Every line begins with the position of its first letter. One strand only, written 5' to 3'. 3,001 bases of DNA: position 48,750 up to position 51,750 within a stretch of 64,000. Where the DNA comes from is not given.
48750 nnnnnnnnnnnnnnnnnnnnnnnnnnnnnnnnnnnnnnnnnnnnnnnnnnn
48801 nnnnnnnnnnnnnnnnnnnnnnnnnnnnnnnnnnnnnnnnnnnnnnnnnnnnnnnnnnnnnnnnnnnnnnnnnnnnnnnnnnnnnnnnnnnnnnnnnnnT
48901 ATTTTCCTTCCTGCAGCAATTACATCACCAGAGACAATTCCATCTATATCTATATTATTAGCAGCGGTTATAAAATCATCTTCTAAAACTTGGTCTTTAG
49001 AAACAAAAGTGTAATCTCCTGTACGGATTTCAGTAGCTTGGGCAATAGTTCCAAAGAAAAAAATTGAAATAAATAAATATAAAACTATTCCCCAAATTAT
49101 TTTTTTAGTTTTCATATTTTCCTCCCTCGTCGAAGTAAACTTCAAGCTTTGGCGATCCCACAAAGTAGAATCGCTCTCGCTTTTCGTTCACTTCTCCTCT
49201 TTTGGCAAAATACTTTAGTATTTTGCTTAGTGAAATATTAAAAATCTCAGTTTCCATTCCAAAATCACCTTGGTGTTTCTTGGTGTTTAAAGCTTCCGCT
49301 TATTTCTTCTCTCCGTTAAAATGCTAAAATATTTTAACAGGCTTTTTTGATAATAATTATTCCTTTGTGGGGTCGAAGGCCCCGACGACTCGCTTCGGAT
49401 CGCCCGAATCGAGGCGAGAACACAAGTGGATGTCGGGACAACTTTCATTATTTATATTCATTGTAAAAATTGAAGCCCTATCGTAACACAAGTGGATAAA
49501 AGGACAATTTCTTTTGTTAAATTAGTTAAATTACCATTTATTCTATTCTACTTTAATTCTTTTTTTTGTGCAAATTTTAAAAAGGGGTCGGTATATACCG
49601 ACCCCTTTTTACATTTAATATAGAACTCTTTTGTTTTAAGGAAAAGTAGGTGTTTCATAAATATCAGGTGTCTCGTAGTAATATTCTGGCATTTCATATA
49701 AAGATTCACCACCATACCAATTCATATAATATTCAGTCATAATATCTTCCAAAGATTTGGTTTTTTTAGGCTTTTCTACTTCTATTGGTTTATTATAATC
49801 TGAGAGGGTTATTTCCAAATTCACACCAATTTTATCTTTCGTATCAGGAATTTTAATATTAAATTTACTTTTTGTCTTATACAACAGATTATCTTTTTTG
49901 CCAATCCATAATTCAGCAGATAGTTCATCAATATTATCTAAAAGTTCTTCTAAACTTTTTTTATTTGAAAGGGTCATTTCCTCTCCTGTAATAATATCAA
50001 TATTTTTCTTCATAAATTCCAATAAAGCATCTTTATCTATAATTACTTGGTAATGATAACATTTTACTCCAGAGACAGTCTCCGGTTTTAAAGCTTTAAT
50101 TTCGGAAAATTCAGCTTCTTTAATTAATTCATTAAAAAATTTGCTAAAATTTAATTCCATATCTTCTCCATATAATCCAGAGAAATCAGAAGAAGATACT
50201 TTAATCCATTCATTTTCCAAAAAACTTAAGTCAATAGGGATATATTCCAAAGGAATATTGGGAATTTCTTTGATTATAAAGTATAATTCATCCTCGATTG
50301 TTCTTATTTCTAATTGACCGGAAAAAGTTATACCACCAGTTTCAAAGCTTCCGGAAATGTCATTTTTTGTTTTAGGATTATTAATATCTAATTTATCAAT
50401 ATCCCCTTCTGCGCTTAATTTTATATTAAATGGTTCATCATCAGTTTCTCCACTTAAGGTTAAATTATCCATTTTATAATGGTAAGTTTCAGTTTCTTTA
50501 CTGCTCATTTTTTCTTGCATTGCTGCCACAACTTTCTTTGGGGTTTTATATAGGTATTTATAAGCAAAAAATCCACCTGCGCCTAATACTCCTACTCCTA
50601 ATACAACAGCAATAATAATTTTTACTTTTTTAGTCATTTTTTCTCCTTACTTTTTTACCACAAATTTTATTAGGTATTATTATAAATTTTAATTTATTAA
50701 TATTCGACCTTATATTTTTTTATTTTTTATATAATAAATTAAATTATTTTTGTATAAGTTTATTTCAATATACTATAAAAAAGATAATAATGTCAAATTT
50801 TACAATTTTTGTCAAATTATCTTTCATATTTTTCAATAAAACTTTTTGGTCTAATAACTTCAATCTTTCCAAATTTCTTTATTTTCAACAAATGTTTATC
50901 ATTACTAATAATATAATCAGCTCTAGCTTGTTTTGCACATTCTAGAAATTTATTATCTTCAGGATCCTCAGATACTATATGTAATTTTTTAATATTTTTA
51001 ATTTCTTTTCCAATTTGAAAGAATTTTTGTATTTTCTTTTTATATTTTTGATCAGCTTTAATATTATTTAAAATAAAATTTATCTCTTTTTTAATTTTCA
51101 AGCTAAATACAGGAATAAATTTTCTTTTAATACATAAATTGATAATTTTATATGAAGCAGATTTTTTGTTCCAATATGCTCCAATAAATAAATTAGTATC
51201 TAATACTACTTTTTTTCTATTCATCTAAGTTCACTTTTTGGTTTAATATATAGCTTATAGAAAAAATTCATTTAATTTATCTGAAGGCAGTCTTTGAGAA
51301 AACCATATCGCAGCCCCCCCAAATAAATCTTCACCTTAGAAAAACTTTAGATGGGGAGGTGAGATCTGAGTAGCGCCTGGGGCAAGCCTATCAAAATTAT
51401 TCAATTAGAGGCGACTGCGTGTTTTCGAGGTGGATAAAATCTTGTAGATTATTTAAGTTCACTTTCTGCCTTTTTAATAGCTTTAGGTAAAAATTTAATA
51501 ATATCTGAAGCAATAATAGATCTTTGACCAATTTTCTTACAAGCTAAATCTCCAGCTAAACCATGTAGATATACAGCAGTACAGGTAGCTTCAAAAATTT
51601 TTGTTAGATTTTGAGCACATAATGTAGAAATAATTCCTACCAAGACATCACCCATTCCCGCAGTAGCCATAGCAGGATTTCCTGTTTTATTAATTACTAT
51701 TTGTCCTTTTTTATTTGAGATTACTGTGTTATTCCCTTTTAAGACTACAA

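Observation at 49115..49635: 520-nt GC-enriched structured intergenic region with direct repeats upstream of the bactofilin-like operon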

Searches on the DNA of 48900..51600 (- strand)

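Call 4: search_rna_families(source=window, start=48900, end=49900, threshold=evalue, max_evalue=10, show_alignments=3)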
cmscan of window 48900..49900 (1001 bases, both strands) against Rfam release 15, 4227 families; matches with E-value up to 10: 20.
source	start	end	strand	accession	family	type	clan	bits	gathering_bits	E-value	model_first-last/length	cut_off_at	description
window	49578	49684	-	RF04184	BTnc060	Gene; sRNA;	-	35.6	228.9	0.0012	1-213/213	no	Bacteroides sRNA BTnc060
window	49565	49664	-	RF02426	SpF03_sRNA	Gene; sRNA;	-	25.2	50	0.32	1-106/106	no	Streptococcus sRNA SpF03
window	49565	49625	+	RF04280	mir-890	Gene; miRNA;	CL00136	21.3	56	0.086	1-74/74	no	mir-890 microRNA precursor family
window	49573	49711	-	RF02029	sraA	Gene; sRNA;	-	21.3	56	1.5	1-95/95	no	sraA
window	49576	49709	-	RF04182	GibS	Gene; sRNA;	-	20.3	115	3.6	1-142/142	no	GibS sRNA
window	49581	49608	+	RF04262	MIR1319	Gene; miRNA;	-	20.2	116.6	0.85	1-119/119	no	MIR1319 microRNA precursor family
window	49494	49619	+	RF00558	L20_leader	Cis-reg; leader;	-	20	58.7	0.35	1-127/127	no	Ribosomal protein L20 leader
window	49147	49249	-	RF00235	Plasmid_RNAIII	Gene;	-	19.4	60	2.5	1-131/131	no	Plasmid RNAIII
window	49190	49298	+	RF02579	tsr26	Gene; sRNA;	-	19.3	141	4.7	1-122/122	no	S. aureus tsr26 small RNA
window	49574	49628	-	RF02056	STnc390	Gene; sRNA;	-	19.1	50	0.32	1-60/60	no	Salmonella sRNA STnc390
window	49385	49513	-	RF01816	RsaA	Gene; sRNA;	-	19.1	50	1.8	1-134/134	no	RNA Staph. aureus A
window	49535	49616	+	RF01485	rli61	Cis-reg;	-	18.6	50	1.7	1-106/106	no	Listeria sRNA rli61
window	49394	49590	+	RF02881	MH_s25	Gene; sRNA;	-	17.2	114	1.7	1-207/207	no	Mesorhizobail RNA 25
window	49574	49614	+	RF03913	mir-992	Gene; miRNA;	-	17.2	79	3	1-86/86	no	mir-992 microRNA precursor family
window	49564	49625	+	RF04128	MIR8562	Gene; miRNA;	-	17.1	211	1.9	1-242/242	no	MIR8562 microRNA precursor family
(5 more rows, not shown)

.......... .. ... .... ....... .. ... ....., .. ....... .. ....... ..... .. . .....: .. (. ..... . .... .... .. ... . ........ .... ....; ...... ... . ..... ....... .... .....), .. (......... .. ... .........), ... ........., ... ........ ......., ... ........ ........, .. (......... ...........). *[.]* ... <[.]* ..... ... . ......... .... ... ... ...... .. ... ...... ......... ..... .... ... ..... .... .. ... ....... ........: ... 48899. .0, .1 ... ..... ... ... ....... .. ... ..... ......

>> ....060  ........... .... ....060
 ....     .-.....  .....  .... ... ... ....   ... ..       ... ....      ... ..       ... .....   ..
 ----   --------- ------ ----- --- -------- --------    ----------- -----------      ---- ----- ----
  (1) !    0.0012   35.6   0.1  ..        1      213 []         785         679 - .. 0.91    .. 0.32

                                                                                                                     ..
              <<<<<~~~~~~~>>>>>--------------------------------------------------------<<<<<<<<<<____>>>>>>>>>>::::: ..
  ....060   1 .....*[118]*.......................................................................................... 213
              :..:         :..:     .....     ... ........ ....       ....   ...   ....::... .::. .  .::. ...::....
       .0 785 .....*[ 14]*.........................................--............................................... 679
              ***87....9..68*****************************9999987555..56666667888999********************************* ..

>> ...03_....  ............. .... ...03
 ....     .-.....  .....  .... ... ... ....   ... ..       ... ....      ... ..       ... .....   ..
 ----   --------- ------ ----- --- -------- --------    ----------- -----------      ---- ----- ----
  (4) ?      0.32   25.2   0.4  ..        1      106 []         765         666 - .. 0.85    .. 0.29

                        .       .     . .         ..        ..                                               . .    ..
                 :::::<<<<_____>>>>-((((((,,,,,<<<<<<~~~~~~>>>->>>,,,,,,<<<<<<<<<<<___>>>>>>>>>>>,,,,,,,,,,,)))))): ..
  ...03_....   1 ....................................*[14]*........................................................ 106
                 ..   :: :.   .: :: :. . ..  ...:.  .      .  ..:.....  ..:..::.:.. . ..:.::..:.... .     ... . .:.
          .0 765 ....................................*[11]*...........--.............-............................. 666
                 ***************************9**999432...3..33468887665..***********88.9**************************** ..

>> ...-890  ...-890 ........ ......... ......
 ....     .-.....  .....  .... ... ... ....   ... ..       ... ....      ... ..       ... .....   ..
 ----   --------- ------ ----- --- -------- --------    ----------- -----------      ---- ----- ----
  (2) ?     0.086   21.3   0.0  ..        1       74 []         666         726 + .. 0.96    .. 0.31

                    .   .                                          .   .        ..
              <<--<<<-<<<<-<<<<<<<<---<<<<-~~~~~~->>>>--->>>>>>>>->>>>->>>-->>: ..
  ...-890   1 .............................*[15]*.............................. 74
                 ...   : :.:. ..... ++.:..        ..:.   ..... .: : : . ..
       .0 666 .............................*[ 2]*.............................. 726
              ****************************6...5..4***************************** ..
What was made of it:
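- On Any Rfam 15 family (sRNA, riboswitch, leader, ribozyme): At E<=10, the best local match is 35.6 bits against a gathering score of 228.9, and it is driven by the terminator (call 4).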

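Call 47: search_with_rna_model(model_id=R1, source=window, start=48900, end=51600, filters=off, max_evalue=10, show_alignments=5)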
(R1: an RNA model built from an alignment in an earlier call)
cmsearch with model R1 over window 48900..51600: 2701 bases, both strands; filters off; matches with E-value up to 10: 15.
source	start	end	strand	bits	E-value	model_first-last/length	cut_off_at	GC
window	49423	49507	-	20.5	0.00014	1-83/83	no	0.34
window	51447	51519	+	9.9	0.065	1-83/83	no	0.23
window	49542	49606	-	7.3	0.29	1-83/83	no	0.32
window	50116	50139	-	6.2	0.57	41-64/83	no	0.08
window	49584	49606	+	5.2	0.98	38-68/83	no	0.61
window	49440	49503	+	5.2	1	1-83/83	no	0.28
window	49014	49065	+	4.8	1.2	1-83/83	no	0.37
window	50203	50214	-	4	1.9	47-58/83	no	0.25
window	50465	50478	-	3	3.5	46-59/83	no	0.14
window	49353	49417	-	2.9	3.7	1-83/83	no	0.57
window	50060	50110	-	2.3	5.2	1-83/83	no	0.35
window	50430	50467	+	2.2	5.5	1-83/83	no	0.32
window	49113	49149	-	1.9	6.6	1-83/83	no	0.41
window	50329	50343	+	1.8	7.2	12-26/83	no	0.4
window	50146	50199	-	1.4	8.9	1-83/83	no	0.28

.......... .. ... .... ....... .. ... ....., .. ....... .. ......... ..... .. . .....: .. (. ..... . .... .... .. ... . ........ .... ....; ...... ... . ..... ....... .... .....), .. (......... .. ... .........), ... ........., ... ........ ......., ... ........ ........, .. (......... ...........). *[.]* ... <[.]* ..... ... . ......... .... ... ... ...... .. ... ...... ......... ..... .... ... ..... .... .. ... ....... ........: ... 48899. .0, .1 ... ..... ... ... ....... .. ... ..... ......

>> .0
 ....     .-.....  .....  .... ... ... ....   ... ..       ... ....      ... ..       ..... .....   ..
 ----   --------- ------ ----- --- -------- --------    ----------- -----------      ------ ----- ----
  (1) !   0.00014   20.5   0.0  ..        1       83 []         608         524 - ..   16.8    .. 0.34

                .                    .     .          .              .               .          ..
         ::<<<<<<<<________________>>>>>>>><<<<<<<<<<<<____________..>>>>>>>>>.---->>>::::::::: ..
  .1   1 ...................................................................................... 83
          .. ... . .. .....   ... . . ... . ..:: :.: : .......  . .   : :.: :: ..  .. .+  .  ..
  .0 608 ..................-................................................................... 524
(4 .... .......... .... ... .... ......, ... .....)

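Call 91: search_with_rna_model(model_id=R2, source=window, start=49000, end=49700, filters=off, max_evalue=10, show_alignments=4)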
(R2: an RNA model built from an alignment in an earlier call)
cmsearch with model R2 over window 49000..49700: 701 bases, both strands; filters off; matches with E-value up to 10: 16.
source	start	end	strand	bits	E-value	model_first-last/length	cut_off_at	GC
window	49423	49507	-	27.8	6.4e-07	1-83/83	no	0.34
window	49573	49665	-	8.8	0.038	1-83/83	no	0.29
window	49440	49503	+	7.7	0.068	1-83/83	no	0.28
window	49014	49065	+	5.9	0.2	1-83/83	no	0.37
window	49583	49649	+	5.6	0.24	1-83/83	no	0.34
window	49354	49417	-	4.7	0.41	1-83/83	no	0.58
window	49113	49142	-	2.1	1.8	1-83/83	no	0.4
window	49247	49301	-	1.6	2.4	1-83/83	no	0.4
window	49068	49079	+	0.9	3.6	47-58/83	no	0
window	49180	49228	-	0.3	5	1-83/83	no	0.33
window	49321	49331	+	0.2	5.5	1-83/83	no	0.18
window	49098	49110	-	0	6.1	1-83/83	no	0.08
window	49330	49351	-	-0.4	7.7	1-83/83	no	0.23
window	49000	49013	-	-0.6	8.5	12-26/83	no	0.29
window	49208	49244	+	-0.6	8.6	1-83/83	no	0.16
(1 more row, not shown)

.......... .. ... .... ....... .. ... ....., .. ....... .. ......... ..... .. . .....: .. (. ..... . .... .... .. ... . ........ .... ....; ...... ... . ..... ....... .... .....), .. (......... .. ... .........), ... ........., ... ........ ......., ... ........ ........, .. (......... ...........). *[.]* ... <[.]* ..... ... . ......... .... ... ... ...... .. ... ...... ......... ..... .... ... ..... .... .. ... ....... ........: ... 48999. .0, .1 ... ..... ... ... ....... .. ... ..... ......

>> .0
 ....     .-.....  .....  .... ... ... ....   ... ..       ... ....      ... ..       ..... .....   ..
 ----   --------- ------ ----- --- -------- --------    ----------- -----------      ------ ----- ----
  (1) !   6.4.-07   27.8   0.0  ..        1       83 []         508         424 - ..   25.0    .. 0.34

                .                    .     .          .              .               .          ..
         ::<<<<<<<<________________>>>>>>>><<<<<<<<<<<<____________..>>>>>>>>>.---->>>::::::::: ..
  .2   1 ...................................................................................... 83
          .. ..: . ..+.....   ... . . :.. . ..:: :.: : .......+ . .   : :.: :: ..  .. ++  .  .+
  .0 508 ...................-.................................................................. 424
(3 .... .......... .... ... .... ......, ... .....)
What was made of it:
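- On M1 leader motif (family defined in this session): In copy B, the P2 columns are mostly mismatched (calls 47, 91).
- The best plus-strand model scores are 5-8 bits (calls 47, 91).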

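Call 93: search_with_rna_model(model_id=R2, source=window, start=49300, end=49447, filters=off, max_evalue=1, show_alignments=2)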
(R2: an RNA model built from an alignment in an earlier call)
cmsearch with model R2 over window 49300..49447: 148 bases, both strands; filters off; matches with E-value up to 1: 2.
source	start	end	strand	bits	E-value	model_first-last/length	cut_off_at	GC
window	49354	49441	-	21.9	4e-06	1-83/83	no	0.56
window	49301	49340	-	0.8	0.83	1-83/83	no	0.25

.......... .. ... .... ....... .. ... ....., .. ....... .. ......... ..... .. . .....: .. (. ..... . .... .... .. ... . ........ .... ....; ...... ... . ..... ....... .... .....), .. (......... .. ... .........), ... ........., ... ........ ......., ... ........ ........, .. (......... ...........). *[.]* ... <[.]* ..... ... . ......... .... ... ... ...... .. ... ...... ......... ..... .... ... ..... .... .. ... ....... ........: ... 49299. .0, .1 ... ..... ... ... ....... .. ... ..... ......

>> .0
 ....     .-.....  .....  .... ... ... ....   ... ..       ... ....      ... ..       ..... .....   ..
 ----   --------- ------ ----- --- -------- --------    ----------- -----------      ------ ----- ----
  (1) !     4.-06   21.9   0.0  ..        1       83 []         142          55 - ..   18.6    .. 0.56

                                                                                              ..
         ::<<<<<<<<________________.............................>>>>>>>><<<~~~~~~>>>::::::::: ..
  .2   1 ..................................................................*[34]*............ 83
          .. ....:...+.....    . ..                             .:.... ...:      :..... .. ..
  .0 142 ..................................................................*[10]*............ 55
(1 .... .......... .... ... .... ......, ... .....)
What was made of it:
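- On M1 leader motif (family defined in this session): In copy A, 34 model positions are replaced by 10 nt (call 93).
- On Metabolite riboswitch: For the spacer itself, the feature is not met, because the copies are decayed (call 93).
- Closest known: SD-sequestering 5'-UTR elements. Different: The copies in the flagged spacer lack the SD-occluding part altogether (call 93).
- In copy A, P1 is intact and P2 is missing (call 93).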
